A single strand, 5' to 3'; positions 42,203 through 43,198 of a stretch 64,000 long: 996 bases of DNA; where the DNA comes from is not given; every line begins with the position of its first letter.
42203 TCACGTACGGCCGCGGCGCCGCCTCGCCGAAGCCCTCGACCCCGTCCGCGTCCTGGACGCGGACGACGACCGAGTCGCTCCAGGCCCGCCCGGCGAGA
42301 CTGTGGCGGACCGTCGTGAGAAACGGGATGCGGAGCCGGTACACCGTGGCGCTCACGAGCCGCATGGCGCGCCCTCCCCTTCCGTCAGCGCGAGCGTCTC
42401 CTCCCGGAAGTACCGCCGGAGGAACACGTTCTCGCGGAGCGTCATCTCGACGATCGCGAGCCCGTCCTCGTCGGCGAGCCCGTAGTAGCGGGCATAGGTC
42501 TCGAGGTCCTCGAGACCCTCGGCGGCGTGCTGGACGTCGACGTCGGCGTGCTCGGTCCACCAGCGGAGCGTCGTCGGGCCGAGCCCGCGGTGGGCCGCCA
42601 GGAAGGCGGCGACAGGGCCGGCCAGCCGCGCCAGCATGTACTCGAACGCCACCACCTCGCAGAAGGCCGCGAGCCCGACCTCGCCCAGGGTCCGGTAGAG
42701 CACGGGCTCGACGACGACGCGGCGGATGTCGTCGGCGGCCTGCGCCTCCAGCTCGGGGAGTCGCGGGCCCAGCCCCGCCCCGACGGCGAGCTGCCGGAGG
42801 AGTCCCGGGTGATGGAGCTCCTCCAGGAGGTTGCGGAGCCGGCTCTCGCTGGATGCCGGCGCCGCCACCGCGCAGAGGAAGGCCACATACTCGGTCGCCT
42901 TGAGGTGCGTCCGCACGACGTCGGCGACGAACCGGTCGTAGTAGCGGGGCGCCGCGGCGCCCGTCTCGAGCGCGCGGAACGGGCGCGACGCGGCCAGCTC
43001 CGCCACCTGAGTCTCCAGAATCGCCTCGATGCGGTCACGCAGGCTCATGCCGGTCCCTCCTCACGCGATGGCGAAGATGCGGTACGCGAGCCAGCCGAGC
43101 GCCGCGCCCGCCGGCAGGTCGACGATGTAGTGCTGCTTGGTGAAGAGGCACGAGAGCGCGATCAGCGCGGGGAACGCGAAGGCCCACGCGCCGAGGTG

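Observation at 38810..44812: Six-gene sigma-54 operon with an unusual enzyme combination: candidate lipid or amino-acid-conjugate modification pathway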

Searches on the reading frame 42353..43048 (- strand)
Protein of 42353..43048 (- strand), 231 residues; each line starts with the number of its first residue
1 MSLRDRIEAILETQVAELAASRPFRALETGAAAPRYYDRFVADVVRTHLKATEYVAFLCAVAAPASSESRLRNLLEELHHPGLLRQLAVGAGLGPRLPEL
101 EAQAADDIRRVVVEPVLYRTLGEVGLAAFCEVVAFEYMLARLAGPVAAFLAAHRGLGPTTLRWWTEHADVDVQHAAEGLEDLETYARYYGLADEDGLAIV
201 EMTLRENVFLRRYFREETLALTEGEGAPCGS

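Call 4: search_protein_families(library=pfam, proteins=[window:42353-43048:-], max_evalue=0.01)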
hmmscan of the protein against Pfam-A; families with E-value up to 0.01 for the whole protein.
window:42353-43048:- (231 aa): 1 family
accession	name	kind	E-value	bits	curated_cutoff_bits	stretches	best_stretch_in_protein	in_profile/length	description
PF14518.11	Haem_oxygenas_2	-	2.2e-08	34.5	28.9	1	40-182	3-150/177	Iron-containing redox enzyme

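Call 5: search_protein_families(library=ncbifam, proteins=[window:42353-43048:-], max_evalue=0.01)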
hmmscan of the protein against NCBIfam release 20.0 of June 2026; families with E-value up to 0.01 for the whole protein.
window:42353-43048:- (231 aa): 0 families

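Call 22: find_homologous_proteins(query=window:42353-43048:-, max_evalue=0.00001)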
Query window:42353-43048:- (231 aa): 154 proteins with E <= 0.00001 among 8000 candidates; the best 120 are listed.
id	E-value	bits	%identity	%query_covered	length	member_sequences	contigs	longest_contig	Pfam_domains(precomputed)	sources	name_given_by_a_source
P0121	5.3e-145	499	100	100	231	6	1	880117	PF14518.12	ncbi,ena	-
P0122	1.6e-122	425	86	100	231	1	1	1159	PF14518.12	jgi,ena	-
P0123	4.3e-118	411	83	100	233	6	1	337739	PF14518.12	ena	-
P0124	1.2e-117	409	83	100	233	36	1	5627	PF14518.12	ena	-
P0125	1.3e-117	409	82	100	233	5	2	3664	PF14518.12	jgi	jgi:hypothetical protein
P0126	5.1e-117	407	82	100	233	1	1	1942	PF14518.12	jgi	jgi:Iron-containing redox enzyme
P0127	5.5e-117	407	82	100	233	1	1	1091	PF14518.12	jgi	jgi:hypothetical protein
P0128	5.7e-117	407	82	100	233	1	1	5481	PF14518.12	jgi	jgi:hypothetical protein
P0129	7.3e-117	407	81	100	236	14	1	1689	PF14518.12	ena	-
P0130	1.5e-116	406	83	100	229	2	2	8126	PF14518.12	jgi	jgi:hypothetical protein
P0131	3.1e-116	405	82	100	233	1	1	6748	PF14518.12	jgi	jgi:hypothetical protein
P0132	1.1e-115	403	81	100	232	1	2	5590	PF14518.12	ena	-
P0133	1.6e-115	402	82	100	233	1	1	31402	PF14518.12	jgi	jgi:hypothetical protein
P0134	4.6e-115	401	82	100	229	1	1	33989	PF14518.12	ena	-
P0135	1.7e-114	399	81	100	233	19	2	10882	PF14518.12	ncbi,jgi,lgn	jgi:hypothetical protein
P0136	2.9e-114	398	81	100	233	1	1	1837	PF14518.12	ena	-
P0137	4.0e-114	398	81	100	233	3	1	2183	PF14518.12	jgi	jgi:hypothetical protein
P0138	6.3e-114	397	82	100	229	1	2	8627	PF14518.12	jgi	jgi:hypothetical protein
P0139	6.3e-114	397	81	100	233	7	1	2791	PF14518.12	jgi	-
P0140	7.1e-114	397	81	100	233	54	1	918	PF14518.12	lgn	-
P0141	7.6e-114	397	80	100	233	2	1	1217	PF14518.12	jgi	-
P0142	7.8e-114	397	81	100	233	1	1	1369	PF14518.12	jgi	jgi:hypothetical protein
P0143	9.4e-114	397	82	100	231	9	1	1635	PF14518.12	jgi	-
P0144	9.7e-114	397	83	94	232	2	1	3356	PF14518.12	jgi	jgi:hypothetical protein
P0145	1.8e-113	396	79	100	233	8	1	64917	PF14518.12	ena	-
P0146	2.8e-113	395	82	100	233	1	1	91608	PF14518.12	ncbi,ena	-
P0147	4.9e-113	394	80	100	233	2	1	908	PF14518.12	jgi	jgi:hypothetical protein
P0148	6.9e-113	394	80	100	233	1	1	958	PF14518.12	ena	-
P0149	8.8e-113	394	80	100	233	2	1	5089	PF14518.12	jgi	jgi:heme oxygenase-like protein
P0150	1.2e-112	393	81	100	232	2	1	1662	PF14518.12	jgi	-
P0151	2.2e-112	392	81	100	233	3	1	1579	PF14518.12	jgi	jgi:hypothetical protein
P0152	5.7e-111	388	78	100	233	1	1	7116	PF14518.12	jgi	jgi:hypothetical protein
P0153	5.8e-111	388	80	100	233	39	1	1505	PF14518.12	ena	-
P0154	9.8e-111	387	79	100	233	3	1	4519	PF14518.12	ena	-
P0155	2.6e-108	379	84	93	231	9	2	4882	PF14518.12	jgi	jgi:Iron-containing redox enzyme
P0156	9.7e-108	377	77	100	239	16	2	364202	PF14518.12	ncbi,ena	-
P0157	5.3e-107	375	76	100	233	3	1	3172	PF14518.12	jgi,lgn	jgi:hypothetical protein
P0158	2.5e-106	372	76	100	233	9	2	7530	PF14518.12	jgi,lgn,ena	jgi:hypothetical protein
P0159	2.3e-104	366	83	91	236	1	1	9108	PF14518.12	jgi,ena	jgi:hypothetical protein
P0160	1.6e-99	350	74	100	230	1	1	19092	PF14518.12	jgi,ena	jgi:hypothetical protein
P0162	8.4e-88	312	69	94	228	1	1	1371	PF14518.12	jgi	jgi:hypothetical protein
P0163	2.4e-87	310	67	98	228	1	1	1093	PF14518.12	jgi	jgi:Iron-containing redox enzyme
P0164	1.2e-86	308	65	98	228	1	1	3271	PF14518.12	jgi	jgi:hypothetical protein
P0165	6.4e-86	306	64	98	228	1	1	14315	PF14518.12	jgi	jgi:Iron-containing redox enzyme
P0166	1.3e-84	301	67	94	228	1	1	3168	PF14518.12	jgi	jgi:hypothetical protein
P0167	5.6e-84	299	67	94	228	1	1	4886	PF14518.12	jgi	jgi:hypothetical protein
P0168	6.5e-84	299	67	94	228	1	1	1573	PF14518.12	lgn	-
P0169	1.8e-83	298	66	94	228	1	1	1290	PF14518.12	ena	-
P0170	2.6e-83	297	68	93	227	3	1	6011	PF14518.12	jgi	jgi:hypothetical protein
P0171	2.9e-82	294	65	94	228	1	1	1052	PF14518.12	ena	-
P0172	4.2e-82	293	61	97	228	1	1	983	PF14518.12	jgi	jgi:hypothetical protein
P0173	7.4e-82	292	65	98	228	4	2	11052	PF14518.12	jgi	jgi:hypothetical protein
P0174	8.2e-82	292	63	100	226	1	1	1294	PF14518.12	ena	-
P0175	1.5e-81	291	64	94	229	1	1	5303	PF14518.12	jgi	jgi:hypothetical protein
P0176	2.3e-81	291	66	94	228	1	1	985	PF14518.12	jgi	-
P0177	1.7e-80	288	62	97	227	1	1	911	PF14518.12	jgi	jgi:hypothetical protein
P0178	3.0e-80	287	64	95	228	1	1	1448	PF14518.12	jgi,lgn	jgi:hypothetical protein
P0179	3.3e-80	287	65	94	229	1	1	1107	PF14518.12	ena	-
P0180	5.3e-79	283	61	94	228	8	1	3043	PF14518.12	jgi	jgi:hypothetical protein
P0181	7.1e-79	283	64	93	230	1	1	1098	PF14518.12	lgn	-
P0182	1.3e-78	282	64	94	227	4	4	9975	PF14518.12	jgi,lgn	jgi:hypothetical protein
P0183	4.2e-78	280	61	97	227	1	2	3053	PF14518.12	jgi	jgi:hypothetical protein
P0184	9.4e-76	272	61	98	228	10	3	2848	PF14518.12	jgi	jgi:hypothetical protein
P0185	6.1e-75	270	61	94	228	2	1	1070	PF14518.12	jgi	jgi:hypothetical protein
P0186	1.1e-74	269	62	97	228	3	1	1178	PF14518.12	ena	-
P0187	4.2e-74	267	97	55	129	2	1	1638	PF14518.12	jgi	-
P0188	2.3e-72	261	62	95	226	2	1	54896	PF14518.12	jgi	jgi:hypothetical protein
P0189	4.4e-72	260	57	94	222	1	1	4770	PF14518.12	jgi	jgi:hypothetical protein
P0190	1.0e-71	259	59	100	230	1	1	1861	PF14518.12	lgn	-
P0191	1.2e-70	256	58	94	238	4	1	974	PF14518.12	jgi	-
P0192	1.3e-70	256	57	97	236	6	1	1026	PF14518.12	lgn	-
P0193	7.4e-70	253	54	95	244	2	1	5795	PF14518.12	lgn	-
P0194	2.2e-69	252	80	63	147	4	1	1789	PF14518.12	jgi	jgi:hypothetical protein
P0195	5.7e-69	250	53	99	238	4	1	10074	PF14518.12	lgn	-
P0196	7.7e-69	250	57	93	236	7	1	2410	PF14518.12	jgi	-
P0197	9.6e-69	250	54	98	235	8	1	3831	PF14518.12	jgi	jgi:heme oxygenase-like protein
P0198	1.6e-68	249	55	94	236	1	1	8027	PF14518.12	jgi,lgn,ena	-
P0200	2.5e-68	248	56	95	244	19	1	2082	PF14518.12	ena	-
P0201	3.7e-68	248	54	98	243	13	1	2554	PF14518.12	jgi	jgi:hypothetical protein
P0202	4.2e-68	247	58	94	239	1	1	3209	PF14518.12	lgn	-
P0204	8.3e-68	247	55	97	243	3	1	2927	PF14518.12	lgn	-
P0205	1.8e-67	245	57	93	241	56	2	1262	PF14518.12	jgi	-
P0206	2.7e-67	245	57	94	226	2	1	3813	PF14518.12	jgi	jgi:hypothetical protein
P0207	4.4e-67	244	54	94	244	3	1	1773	PF14518.12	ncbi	-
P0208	3.8e-66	241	55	93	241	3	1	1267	PF14518.12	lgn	-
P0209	4.0e-66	241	57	93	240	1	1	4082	PF14518.12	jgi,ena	jgi:hypothetical protein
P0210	5.8e-66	240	52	100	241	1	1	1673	PF14518.12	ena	-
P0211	9.6e-66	240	56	93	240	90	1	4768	PF14518.12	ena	-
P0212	1.8e-65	239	56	93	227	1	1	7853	PF14518.12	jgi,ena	-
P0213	2.0e-65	239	55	93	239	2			PF14518.12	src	-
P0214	3.5e-65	238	55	94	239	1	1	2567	PF14518.12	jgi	jgi:Iron-containing redox enzyme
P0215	4.0e-65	238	54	97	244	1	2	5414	PF14518.12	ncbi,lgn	ncbi:MAG: iron-containing redox enzyme family protein [Thermoleophilia bacterium]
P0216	5.8e-65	237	57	93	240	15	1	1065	PF14518.12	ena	-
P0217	6.4e-65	237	56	94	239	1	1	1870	PF14518.12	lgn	-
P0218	7.0e-65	237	54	94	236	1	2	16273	PF14518.12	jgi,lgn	jgi:pyrroloquinoline quinone (PQQ) biosynthesis protein C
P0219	7.6e-65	237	53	98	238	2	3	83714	PF14518.12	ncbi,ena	-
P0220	1.3e-64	236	55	93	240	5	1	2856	PF14518.12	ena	-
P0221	1.4e-64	236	52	97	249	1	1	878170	PF14518.12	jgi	jgi:hypothetical protein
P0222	1.8e-64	236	54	94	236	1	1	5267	PF14518.12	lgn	-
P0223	1.0e-63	233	56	92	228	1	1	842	PF14518.12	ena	-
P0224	2.1e-63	232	53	93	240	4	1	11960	PF14518.12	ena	-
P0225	2.9e-63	232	54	96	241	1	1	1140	PF14518.12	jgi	jgi:pyrroloquinoline quinone (PQQ) biosynthesis protein C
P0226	3.8e-63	231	53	93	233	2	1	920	PF14518.12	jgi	-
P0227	5.0e-63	231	54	93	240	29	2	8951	PF14518.12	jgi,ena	jgi:hypothetical protein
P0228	5.9e-63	231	54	94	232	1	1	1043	PF14518.12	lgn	-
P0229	6.7e-63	230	57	93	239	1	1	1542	PF14518.12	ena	-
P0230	7.7e-63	230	55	93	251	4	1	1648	PF14518.12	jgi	jgi:hypothetical protein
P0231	2.1e-62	229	53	95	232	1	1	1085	PF14518.12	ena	-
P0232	7.1e-62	227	54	93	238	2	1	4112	PF14518.12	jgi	-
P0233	9.0e-62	227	51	95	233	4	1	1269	PF14518.12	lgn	-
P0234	1.7e-61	226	53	97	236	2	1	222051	PF14518.12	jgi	jgi:pyrroloquinoline quinone (PQQ) biosynthesis protein C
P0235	2.7e-61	225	53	93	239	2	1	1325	PF14518.12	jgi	jgi:hypothetical protein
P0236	4.4e-61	225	54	92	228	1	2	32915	PF14518.12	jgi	jgi:pyrroloquinoline quinone (PQQ) biosynthesis protein C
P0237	1.3e-60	223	54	93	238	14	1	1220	PF14518.12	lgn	-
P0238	1.3e-60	223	56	92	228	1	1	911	PF14518.12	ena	-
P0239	1.4e-60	223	54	91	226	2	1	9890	PF14518.12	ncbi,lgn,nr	ncbi:MAG TPA: iron-containing redox enzyme family protein [Methylomirabilota bacterium]|nr:iron-cont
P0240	3.6e-60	222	52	93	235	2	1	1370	PF14518.12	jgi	jgi:hypothetical protein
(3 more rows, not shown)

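Call 23: find_encoding_contigs(protein=P0221, flank=8000, max_places=1)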
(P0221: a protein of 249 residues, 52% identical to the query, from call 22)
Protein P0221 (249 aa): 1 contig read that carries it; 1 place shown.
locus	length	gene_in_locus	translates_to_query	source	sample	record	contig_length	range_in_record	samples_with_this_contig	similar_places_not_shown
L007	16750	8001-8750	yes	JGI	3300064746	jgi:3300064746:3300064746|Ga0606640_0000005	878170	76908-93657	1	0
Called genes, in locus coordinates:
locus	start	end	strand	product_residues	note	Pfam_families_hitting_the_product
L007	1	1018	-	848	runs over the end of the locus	PF00069:Pkinase, PF01636:APH (faint), PF07714:PK_Tyr_Ser-Thr, PF03109:ABC1 (weak), PF13414:TPR_11 (faint), PF13428:TPR_14 (faint), PF07719:TPR_2 (faint), PF13431:TPR_17 (faint), +2 more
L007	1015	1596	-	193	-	PF07638:Sigma70_ECF (weak), PF04542:Sigma70_r2, PF08281:Sigma70_r4_2, PF04545:Sigma70_r4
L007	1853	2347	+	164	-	-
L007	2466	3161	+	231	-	PF13505:OMP_b-brl (weak)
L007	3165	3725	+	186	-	-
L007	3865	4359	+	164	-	-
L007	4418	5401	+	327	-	PF08308:PEGA (weak)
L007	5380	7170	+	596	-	PF00583:Acetyltransf_1 (weak), PF00155:Aminotran_1_2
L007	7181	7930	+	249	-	-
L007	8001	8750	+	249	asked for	PF14518:Haem_oxygenas_2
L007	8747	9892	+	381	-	PF02746:MR_MLE_N (weak), PF13378:MR_MLE_C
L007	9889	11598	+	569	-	PF03321:GH3, PF23571:GH3_M, PF23572:GH3_C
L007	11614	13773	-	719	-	PF01804:Penicil_amidase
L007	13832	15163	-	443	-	PF11700:ATG22, PF07690:MFS_1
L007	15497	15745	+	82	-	-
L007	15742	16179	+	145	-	PF01850:PIN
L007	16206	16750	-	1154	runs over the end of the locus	PF15902:Sortilin-Vps10 (faint)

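Call 24: find_encoding_contigs(protein=P0234, flank=8000, max_places=1)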
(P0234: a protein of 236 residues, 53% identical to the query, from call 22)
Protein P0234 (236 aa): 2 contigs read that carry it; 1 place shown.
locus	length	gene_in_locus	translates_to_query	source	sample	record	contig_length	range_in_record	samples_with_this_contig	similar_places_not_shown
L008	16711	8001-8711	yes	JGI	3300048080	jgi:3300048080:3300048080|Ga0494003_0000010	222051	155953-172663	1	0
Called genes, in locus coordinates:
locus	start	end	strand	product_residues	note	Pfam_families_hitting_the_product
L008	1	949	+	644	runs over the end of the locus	PF02129:Peptidase_S15, PF00326:Peptidase_S9, PF00561:Abhydrolase_1 (weak), PF12146:Hydrolase_4 (weak), PF08530:PepX_C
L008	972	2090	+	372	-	PF01717:Meth_synt_2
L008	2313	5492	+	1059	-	PF05977:MFS_3, PF07690:MFS_1, PF01553:Acyltransferase, PF00501:AMP-binding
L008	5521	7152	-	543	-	PF13432:TPR_16 (faint), PF13414:TPR_11 (faint), PF13431:TPR_17 (faint), PF00515:TPR_1 (faint), PF07719:TPR_2 (faint), PF13181:TPR_8 (faint), PF13428:TPR_14 (faint), PF14559:TPR_19 (faint), +1 more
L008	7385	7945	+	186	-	-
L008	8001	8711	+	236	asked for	PF14518:Haem_oxygenas_2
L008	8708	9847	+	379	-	PF13378:MR_MLE_C, PF07476:MAAL_C (faint)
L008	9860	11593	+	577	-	PF03321:GH3, PF23571:GH3_M, PF23572:GH3_C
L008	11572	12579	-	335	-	PF10503:Esterase_PHB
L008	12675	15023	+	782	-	PF04945:YHS, PF19335:HMBD, PF00122:E1-E2_ATPase, PF00702:Hydrolase, PF12710:HAD (faint), PF08282:Hydrolase_3 (faint)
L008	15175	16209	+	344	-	PF00135:COesterase (weak), PF20434:BD-FAE, PF07859:Abhydrolase_3, PF01738:DLH (faint)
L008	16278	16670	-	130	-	-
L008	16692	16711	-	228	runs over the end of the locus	PF03070:TENA_THI-4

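Call 25: find_encoding_contigs(protein=P0219, flank=8000, max_places=2)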
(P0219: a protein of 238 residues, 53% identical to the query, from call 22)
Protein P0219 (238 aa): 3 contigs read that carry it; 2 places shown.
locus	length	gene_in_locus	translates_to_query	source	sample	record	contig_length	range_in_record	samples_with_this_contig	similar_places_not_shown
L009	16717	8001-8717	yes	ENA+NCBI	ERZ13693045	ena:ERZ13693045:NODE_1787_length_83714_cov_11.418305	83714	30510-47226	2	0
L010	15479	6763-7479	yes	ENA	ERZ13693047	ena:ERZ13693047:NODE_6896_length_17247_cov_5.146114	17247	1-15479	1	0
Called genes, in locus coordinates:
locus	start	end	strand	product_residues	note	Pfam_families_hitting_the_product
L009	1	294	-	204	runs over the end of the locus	-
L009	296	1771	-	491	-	PF26745:SPM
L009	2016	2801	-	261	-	PF00239:Resolvase, PF07508:Recombinase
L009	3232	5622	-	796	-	PF00488:MutS_V, PF20297:MSSS, PF01713:Smr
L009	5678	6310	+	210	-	PF01865:PhoU_div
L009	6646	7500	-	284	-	PF04231:Endonuclease_1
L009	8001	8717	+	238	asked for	PF14518:Haem_oxygenas_2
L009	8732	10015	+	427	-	PF13378:MR_MLE_C, PF07476:MAAL_C (weak)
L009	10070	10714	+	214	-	PF03364:Polyketide_cyc (weak)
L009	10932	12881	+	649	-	PF13522:GATase_6, PF13537:GATase_7, PF00733:Asn_synthase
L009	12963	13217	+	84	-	-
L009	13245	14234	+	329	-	PF02540:NAD_synthase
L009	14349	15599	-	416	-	PF04932:Wzy_C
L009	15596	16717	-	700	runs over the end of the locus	PF13807:GNVR, PF01656:CbiA, PF13614:AAA_31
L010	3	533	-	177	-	?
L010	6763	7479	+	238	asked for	PF14518:Haem_oxygenas_2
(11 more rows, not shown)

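Call 28: search_solved_structures(query=window:42353-43048:-, max_evalue=1)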
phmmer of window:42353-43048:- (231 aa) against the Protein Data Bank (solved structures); distinct sequences matched with E-value up to 1: 2.
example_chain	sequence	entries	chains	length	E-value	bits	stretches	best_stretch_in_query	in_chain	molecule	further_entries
1rcw_A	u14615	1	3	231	0.0043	20.2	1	71-179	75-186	CT610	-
8va9_A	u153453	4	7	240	0.0048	20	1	71-178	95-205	4-aminobenzoate synthase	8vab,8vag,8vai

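Call 32: find_related_loci(query=A2, collection=metagenome_contigs, flank=9000)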
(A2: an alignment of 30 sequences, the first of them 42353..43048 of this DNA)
Query A2 (231 aa) in metagenome_contigs; peptide patterns used: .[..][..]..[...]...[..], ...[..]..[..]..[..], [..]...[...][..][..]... (x = any residue, [..] = any of these).
600 stretches matched a pattern (row limit reached: there are more); 261 encode a relative of the query (tblastn E <= 1e-3); the best 80 are kept; 80 distinct loci.
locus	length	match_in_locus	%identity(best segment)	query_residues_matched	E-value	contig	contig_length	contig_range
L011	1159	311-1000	86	1-230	1e-138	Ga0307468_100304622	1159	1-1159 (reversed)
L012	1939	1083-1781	83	1-231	9e-132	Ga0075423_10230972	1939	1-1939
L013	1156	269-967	83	1-231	2e-134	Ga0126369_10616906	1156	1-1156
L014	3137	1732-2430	82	1-231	2e-124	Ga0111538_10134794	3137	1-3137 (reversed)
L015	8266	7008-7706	81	1-231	2e-120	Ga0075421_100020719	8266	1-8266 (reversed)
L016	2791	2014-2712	81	1-231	3e-124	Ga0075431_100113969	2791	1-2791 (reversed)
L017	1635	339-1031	82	1-231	2e-128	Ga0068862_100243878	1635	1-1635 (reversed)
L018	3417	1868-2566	81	1-231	5e-122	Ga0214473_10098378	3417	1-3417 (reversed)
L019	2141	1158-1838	83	7-231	1e-125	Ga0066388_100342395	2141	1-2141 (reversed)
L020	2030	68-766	81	1-231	4e-126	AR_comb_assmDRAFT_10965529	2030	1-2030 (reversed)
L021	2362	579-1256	81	7-231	5e-121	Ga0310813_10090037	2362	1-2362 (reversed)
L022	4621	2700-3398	79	1-231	2e-115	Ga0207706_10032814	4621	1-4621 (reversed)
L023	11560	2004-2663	61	1-220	1e-87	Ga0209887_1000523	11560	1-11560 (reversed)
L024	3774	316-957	69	3-216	3e-86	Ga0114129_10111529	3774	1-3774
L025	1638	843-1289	87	82-231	7e-83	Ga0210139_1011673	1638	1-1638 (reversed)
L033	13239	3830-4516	54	1-221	2e-72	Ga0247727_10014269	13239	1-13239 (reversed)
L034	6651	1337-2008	56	1-216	2e-72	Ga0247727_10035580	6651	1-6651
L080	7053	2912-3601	46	1-222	7e-63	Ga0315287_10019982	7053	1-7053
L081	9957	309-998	46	1-222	7e-63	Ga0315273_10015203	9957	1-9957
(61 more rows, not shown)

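Call 38: predict_structure(alignment_id=A2)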
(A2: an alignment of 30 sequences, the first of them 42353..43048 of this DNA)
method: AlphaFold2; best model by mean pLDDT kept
length: 231 residues; sequences in the alignment: 30
mean_pLDDT: 90.0   pTM: 0.87
mean pLDDT of the five models: 90.0, 88.9, 87.8, 87.9, 86.9
residues with pLDDT >= 90: 172; 70-90: 39; 50-70: 13; < 50: 7
segments of 3 or more residues with pLDDT < 50: 224-229
pLDDT, mean of each block of 10 residues (from residue 1): 94 98 97 97 95 91 89 88 96 98 90 72 93 95 97 98 89 90 94 94 93 77 50 46
secondary structure, 60 per line:
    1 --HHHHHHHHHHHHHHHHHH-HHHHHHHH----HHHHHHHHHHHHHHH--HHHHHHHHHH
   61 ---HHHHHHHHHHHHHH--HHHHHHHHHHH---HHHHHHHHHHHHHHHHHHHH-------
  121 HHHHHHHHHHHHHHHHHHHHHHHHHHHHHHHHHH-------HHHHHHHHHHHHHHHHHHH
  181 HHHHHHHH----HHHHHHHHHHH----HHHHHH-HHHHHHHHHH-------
elements in order: H3-20 H22-29 H34-48 H51-60 H64-77 H80-90 H94-113 H121-154 H162-188 H193-203 H208-213 H215-224

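Call 43: fold_search(model_id=the predicted structure, library=pdb)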
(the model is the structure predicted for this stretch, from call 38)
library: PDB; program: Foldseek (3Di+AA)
matches with E <= 10: 523; with E <= 0.001: 9
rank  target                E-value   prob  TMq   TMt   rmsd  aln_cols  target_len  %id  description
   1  8va9_A                1.2e-04  1.00  0.69  0.74   5.7       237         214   18  Crystal structure of FeII/MnII CtCADD from Chlamydia trachomatis (released 2024-11-06)
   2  9n1a                  2.5e-04  1.00  0.70  0.50   4.4       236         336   16  crystal structure of diferric HrmI from Streptomyces griseoflavus (released 2025-08-20)
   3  8vag_A                2.9e-04  1.00  0.59  0.63   7.4       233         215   18  Crystal structure of MnII/MnII CtCADD from Chlamydia trachomatis (released 2024-11-06)
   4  1rcw_B                3.3e-04  1.00  0.72  0.77   3.6       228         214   20  Crystal structure of CT610 from Chlamydia trachomatis (released 2004-05-04)
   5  4wwj_A                4.0e-04  1.00  0.55  0.50   7.7       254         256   14  UndA, an oxygen-activating, non-heme iron dependent desaturase/decarboxylase (released 2014-12-24)
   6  9n1x                  5.9e-04  1.00  0.70  0.49   4.4       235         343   16  Crystal Structure of N-oxygenase HrmI with the diferrous cofactor (released 2025-08-20)
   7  1rcw_A                6.8e-04  1.00  0.64  0.69   5.9       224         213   17  Crystal structure of CT610 from Chlamydia trachomatis (released 2004-05-04)
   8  9nh9                  7.4e-04  1.00  0.70  0.50   4.4       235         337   15  Crystal Structure of N-oxygenase HrmI with the diferric cofactor and the N(6)-hydroxy-L-lysine product bound (released 2025-08-20)
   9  9n1e                  9.2e-04  1.00  0.69  0.50   4.5       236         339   16  Crystal structure of N-oxygenase HrmI with the diferric cofactor partially loaded (released 2025-08-20)
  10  3oql_A                1.4e-03  1.00  0.54  0.52   7.7       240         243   13  Crystal structure of a TenA homolog (PSPTO1738) from Pseudomonas syringae pv. tomato str. DC3000 at 2.54 A resolution (released 2010-10-06)
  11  4wx0_B                1.7e-03  1.00  0.64  0.59   5.8       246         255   17  UndA complexed with beta-hydroxydodecanoic acid (released 2014-12-24)
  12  3oql_B                1.8e-03  1.00  0.54  0.52   7.7       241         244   13  Crystal structure of a TenA homolog (PSPTO1738) from Pseudomonas syringae pv. tomato str. DC3000 at 2.54 A resolution (released 2010-10-06)
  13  3hlx_A                2.0e-03  1.00  0.66  0.61   4.5       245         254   13  Crystal Structure of PqqC Active Site Mutant Y175F in Complex with PQQ (released 2010-05-12)
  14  4fn6_A                2.8e-03  1.00  0.58  0.59   6.4       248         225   12  Structural Characterization of Thiaminase type II TenA from Staphylococcus aureus (released 2012-12-19)
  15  3dde_B                3.1e-03  1.00  0.58  0.58   8.7       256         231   12  Crystal structure of a domain of unknown function with a heme oxygenase-like fold (sden_3740) from shewanella denitrif (released 2008-06-24)
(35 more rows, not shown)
